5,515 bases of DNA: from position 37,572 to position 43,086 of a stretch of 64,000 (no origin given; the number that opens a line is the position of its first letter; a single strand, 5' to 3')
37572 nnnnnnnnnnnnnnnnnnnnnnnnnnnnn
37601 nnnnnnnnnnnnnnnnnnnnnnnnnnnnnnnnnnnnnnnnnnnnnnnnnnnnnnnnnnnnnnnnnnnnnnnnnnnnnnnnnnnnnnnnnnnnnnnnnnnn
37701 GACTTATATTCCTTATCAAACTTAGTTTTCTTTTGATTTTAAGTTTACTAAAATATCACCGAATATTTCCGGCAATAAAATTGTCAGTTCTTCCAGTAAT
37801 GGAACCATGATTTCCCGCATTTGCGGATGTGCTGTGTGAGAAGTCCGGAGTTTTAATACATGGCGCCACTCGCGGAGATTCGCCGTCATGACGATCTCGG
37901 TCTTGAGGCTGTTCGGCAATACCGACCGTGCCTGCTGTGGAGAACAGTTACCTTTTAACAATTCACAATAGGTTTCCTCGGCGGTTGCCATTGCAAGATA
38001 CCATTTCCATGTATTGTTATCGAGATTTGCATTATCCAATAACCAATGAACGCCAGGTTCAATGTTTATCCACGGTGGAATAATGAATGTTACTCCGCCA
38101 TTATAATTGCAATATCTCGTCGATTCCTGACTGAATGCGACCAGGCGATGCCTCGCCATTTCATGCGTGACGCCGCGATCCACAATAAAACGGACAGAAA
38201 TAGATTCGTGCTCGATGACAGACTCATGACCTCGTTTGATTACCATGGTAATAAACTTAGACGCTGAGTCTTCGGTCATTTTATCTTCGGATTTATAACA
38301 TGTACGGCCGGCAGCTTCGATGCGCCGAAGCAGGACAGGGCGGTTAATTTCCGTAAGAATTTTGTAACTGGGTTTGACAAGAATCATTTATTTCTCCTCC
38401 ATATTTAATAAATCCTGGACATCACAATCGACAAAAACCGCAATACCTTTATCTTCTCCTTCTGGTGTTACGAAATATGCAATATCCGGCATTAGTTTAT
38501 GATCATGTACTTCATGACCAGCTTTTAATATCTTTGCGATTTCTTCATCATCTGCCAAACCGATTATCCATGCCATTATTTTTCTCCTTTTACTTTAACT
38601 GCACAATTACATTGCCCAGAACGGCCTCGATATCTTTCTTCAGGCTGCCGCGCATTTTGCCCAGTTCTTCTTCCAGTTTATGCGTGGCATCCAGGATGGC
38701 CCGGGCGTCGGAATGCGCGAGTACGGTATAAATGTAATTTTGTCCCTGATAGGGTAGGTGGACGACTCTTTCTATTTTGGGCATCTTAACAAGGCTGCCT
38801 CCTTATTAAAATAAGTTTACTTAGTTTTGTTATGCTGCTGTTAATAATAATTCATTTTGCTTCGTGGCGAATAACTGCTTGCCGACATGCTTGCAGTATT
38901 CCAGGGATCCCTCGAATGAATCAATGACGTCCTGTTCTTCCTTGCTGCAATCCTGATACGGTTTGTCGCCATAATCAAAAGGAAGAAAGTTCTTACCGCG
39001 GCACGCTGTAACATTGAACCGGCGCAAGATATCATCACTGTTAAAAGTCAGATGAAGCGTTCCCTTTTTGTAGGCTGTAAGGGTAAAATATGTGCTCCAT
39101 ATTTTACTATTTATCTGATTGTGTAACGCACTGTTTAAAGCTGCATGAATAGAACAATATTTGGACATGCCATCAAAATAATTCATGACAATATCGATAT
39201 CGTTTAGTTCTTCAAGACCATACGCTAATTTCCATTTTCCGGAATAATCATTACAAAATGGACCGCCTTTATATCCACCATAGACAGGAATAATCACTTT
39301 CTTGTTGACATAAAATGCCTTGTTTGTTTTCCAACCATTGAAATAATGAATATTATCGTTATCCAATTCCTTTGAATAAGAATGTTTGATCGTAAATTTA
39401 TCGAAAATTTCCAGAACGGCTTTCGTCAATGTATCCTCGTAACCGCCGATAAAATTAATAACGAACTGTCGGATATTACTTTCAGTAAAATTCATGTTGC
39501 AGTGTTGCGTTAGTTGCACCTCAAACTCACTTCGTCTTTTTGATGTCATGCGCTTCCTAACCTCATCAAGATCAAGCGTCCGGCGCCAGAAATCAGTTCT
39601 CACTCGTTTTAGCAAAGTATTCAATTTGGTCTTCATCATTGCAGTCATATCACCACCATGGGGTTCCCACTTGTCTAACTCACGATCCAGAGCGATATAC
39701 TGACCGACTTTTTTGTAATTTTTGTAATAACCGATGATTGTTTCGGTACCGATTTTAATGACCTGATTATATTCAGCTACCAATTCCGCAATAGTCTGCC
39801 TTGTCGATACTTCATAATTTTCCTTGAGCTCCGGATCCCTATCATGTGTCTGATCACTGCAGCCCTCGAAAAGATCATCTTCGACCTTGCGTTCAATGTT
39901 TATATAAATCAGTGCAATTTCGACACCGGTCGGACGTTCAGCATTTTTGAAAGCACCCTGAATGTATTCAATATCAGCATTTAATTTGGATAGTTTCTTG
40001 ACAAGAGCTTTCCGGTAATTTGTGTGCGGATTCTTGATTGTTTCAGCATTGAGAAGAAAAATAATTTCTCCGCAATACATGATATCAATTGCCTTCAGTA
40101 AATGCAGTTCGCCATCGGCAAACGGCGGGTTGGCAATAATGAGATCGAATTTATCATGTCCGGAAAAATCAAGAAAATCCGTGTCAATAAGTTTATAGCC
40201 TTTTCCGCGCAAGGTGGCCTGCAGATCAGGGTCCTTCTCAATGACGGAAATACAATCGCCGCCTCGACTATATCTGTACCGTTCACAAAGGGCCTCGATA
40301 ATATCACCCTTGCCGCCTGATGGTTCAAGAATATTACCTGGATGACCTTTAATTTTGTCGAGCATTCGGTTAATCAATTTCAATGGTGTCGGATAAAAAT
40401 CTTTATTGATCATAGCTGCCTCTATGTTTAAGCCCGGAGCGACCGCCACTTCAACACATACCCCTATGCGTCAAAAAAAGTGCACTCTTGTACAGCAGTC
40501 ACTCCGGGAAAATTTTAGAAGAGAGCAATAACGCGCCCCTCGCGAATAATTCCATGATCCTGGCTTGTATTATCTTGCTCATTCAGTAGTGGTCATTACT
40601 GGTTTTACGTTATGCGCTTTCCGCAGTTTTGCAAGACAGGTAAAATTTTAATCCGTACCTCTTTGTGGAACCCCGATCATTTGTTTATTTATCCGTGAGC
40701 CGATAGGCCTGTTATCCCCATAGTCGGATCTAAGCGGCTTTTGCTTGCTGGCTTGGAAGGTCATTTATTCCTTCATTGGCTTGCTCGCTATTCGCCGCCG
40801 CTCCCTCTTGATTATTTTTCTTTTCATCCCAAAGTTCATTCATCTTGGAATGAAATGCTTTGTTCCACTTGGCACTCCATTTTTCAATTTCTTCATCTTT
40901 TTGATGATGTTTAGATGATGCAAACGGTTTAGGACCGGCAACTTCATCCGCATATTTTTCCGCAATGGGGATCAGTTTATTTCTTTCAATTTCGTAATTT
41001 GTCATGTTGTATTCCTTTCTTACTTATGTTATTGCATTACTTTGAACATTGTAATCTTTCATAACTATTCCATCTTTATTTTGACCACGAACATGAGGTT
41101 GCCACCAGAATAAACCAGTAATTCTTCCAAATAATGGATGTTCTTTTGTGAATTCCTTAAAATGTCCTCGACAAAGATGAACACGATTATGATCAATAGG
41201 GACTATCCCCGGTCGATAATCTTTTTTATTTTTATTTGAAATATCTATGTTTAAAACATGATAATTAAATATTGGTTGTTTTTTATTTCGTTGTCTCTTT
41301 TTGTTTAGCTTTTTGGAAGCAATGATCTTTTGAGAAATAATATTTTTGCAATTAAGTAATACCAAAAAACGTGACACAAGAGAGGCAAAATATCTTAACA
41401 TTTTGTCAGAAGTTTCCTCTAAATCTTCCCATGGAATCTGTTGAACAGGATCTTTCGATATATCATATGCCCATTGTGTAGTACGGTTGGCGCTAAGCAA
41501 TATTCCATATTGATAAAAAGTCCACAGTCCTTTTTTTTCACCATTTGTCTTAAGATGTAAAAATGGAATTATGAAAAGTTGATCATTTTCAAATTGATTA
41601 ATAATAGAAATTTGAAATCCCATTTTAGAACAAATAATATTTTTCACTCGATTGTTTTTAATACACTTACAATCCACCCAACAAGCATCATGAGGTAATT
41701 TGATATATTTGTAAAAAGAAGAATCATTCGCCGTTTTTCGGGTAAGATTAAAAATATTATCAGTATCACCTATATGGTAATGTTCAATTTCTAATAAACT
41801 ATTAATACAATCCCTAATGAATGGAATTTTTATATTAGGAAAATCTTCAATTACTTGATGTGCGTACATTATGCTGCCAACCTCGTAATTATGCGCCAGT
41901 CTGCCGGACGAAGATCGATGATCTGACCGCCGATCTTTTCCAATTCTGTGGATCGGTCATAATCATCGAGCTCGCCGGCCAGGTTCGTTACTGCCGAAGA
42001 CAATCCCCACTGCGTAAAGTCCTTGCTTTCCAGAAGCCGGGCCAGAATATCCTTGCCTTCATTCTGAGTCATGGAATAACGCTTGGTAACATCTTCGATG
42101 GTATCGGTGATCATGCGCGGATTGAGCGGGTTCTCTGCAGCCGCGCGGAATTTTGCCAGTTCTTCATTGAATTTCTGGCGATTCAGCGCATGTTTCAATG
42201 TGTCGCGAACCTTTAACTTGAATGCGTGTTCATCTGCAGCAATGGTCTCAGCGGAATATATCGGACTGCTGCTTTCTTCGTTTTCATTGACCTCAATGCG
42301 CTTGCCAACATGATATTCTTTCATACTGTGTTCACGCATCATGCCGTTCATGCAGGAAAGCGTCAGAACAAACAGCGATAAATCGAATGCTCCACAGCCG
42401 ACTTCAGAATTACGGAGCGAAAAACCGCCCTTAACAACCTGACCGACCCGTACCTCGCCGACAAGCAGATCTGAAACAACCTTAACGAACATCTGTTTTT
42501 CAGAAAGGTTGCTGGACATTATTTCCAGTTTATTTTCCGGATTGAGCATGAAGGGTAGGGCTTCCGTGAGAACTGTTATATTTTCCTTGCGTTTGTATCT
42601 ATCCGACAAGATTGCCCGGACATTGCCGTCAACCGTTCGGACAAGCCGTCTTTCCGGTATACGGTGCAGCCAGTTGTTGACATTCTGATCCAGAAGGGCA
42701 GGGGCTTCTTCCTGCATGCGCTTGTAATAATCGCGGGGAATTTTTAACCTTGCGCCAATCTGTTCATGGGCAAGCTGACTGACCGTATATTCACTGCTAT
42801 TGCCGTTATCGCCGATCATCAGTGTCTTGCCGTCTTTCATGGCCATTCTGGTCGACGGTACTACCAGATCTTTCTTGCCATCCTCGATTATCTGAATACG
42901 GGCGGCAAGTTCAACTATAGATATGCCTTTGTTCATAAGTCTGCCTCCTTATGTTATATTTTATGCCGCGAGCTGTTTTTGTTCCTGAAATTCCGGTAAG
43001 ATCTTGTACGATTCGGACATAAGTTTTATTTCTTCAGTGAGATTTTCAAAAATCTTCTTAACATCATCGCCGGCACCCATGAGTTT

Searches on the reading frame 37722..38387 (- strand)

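Call 59: search_protein_families(library=phrogs, proteins=[window:37722-38387:-], max_evalue=0.00001)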
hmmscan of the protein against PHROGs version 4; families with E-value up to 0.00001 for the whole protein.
window:37722-38387:- (221 aa): 3 families
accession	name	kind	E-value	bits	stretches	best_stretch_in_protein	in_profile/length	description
phrog_85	-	DNA, RNA and nucleotide metabolism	2.7e-49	169.4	1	22-212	390-583/866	thymidylate synthase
phrog_22708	-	DNA, RNA and nucleotide metabolism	8.5e-12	46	1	30-95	52-126/242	thymidylate synthase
phrog_10644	-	DNA, RNA and nucleotide metabolism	4.8e-10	40.8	1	133-193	75-135/160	thymidylate synthase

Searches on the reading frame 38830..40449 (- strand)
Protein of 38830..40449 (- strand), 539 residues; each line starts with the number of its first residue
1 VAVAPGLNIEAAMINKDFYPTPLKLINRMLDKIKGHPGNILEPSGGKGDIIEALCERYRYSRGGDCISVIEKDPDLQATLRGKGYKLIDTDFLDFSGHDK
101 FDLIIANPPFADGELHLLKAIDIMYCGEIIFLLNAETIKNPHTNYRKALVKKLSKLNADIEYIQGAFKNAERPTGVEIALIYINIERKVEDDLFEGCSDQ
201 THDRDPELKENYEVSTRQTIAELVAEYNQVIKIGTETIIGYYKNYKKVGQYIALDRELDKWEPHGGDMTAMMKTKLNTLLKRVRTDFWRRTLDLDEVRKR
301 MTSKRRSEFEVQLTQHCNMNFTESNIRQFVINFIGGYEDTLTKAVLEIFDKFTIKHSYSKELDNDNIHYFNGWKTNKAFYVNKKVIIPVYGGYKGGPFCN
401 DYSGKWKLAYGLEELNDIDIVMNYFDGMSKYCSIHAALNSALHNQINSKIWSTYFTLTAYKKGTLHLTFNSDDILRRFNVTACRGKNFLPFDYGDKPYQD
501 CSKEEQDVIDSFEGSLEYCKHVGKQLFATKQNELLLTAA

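Call 58: search_protein_families(library=phrogs, proteins=[window:38830-40449:-], max_evalue=0.00001)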
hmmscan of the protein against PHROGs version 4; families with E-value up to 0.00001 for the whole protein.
window:38830-40449:- (539 aa): 8 families
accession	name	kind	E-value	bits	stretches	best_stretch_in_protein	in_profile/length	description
phrog_32703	-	unknown function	8.2e-51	174.2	1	12-485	5-468/480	-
phrog_6263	-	other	1.3e-22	81.2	1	16-138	392-512/548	DNA methyltransferase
phrog_9133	-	unknown function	2.7e-19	69.6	1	16-184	734-903/1259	-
phrog_15406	-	other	3.7e-18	65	1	10-190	1239-1422/2789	DNA methyltransferase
phrog_11358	-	unknown function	4e-17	61.5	1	16-184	1846-2014/3431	-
phrog_799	-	other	1.1e-15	58.9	1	15-140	211-323/458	DNA methyltransferase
phrog_9793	-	unknown function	5.1e-15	55.8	1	17-183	604-769/772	-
phrog_31814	-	other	1.3e-06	29.5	1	13-95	6-80/95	DNA methyltransferase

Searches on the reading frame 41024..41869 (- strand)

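Call 58: search_protein_families(library=phrogs, proteins=[window:41024-41869:-], max_evalue=0.00001)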
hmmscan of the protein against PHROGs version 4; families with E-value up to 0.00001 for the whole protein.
window:41024-41869:- (281 aa): 1 family
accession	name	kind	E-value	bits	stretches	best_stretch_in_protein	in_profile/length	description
phrog_20769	-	unknown function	1.5e-24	87.8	1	166-278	203-317/318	-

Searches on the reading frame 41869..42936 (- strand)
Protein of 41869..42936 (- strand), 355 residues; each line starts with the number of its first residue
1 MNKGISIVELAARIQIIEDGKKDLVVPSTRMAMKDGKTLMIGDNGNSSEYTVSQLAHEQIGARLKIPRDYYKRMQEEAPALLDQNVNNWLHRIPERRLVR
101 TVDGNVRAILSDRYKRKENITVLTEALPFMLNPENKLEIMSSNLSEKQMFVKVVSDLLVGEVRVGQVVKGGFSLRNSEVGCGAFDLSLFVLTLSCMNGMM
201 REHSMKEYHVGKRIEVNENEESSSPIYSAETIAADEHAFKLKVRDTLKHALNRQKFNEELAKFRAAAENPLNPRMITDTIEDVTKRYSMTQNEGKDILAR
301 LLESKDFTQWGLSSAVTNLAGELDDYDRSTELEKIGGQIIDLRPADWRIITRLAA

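Call 58: search_protein_families(library=phrogs, proteins=[window:41869-42936:-], max_evalue=0.00001)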
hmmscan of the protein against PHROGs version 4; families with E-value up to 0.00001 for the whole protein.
window:41869-42936:- (355 aa): 1 family
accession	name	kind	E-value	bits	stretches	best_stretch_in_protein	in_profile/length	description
phrog_1362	-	unknown function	2.4e-48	166.2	1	34-342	56-385/391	-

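Call 116: search_protein_families(library=pfam, proteins=[window:41869-42936:-], max_evalue=0.001)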
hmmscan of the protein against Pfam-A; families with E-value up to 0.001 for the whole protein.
window:41869-42936:- (355 aa): 0 families
